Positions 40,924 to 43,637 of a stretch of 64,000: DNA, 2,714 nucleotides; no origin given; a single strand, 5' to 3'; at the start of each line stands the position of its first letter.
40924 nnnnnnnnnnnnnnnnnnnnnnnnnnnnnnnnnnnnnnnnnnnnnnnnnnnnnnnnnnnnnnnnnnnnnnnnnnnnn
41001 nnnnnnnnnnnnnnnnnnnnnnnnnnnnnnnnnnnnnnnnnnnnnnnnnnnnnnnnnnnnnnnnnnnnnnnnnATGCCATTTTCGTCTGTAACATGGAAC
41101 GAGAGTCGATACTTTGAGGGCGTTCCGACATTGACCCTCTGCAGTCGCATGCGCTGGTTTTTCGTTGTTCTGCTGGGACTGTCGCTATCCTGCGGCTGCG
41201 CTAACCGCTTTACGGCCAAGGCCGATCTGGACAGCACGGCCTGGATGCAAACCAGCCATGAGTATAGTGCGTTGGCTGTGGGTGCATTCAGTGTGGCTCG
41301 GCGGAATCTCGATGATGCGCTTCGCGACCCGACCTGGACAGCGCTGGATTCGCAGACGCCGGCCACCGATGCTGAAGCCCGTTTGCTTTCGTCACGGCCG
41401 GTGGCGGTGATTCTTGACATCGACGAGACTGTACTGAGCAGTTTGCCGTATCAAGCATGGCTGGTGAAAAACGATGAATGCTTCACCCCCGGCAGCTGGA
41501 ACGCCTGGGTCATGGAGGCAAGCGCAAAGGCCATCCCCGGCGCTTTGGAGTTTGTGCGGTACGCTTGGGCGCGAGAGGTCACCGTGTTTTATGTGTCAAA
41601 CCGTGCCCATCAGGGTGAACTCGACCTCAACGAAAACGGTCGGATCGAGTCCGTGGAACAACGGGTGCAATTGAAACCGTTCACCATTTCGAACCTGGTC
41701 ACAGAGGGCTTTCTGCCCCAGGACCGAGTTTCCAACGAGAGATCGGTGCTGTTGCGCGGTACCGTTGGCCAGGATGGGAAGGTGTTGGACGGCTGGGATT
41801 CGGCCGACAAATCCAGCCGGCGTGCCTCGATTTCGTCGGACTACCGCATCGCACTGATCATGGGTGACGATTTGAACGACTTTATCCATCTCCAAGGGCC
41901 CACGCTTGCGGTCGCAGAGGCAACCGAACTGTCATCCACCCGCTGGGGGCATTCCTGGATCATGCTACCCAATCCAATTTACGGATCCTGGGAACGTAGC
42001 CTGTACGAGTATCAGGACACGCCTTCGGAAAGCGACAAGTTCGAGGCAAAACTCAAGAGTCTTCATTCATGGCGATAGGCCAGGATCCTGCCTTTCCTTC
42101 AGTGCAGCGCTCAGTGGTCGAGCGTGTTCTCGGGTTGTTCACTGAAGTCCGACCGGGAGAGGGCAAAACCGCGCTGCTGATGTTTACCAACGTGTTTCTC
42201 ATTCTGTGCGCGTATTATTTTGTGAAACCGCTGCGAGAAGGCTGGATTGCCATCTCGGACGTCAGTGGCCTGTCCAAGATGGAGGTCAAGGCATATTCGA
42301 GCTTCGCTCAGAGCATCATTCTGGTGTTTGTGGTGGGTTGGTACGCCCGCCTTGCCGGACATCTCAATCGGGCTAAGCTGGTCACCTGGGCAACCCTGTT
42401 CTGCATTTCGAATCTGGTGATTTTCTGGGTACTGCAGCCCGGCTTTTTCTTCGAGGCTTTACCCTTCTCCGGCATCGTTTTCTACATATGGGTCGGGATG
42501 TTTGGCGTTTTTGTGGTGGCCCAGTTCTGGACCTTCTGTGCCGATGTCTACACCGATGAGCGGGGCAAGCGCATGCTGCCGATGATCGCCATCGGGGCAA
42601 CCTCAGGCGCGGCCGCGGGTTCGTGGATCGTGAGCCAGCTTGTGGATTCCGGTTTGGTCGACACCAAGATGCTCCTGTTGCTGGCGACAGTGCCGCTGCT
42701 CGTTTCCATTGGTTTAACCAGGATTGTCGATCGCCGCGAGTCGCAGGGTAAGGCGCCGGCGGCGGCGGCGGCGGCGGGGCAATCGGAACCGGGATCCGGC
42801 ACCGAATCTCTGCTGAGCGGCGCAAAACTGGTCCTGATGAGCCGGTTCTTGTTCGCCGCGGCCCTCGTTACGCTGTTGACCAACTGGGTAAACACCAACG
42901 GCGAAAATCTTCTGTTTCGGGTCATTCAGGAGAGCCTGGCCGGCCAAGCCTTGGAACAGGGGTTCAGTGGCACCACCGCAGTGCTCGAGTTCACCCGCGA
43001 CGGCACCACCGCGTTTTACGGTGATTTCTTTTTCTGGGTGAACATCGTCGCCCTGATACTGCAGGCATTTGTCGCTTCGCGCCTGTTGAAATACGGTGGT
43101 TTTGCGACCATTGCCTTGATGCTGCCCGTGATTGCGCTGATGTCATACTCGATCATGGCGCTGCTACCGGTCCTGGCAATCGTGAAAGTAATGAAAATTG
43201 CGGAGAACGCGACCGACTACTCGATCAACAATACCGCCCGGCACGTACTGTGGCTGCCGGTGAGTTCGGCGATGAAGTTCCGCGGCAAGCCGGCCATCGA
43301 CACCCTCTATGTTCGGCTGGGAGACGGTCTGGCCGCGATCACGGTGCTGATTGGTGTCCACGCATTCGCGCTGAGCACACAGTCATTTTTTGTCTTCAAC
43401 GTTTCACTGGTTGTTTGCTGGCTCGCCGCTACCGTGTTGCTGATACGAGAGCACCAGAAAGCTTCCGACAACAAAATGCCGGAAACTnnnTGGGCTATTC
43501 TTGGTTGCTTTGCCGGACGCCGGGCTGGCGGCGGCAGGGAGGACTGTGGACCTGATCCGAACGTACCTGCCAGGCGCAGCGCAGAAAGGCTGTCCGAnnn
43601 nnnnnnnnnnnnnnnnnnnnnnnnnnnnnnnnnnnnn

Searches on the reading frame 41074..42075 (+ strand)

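Call 49: search_protein_families(library=pfam, proteins=[window:41074-42075:+], max_evalue=0.001)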
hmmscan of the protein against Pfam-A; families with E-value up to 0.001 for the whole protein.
window:41074-42075:+ (334 aa): 1 family
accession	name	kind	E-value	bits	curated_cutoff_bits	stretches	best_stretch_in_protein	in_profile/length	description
PF03767.20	Acid_phosphat_B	-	1.2e-35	123.5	27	1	101-306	69-230/230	HAD superfamily, subfamily IIIB (Acid phosphatase)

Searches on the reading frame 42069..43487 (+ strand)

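Call 49: search_protein_families(library=pfam, proteins=[window:42069-43487:+], max_evalue=0.001)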
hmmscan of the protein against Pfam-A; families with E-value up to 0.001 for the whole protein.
window:42069-43487:+ (473 aa): 1 family
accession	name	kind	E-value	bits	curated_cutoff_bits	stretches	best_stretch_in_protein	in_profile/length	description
PF03219.20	TLC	-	8e-08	32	21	1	369-459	395-488/491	TLC ATP/ADP transporter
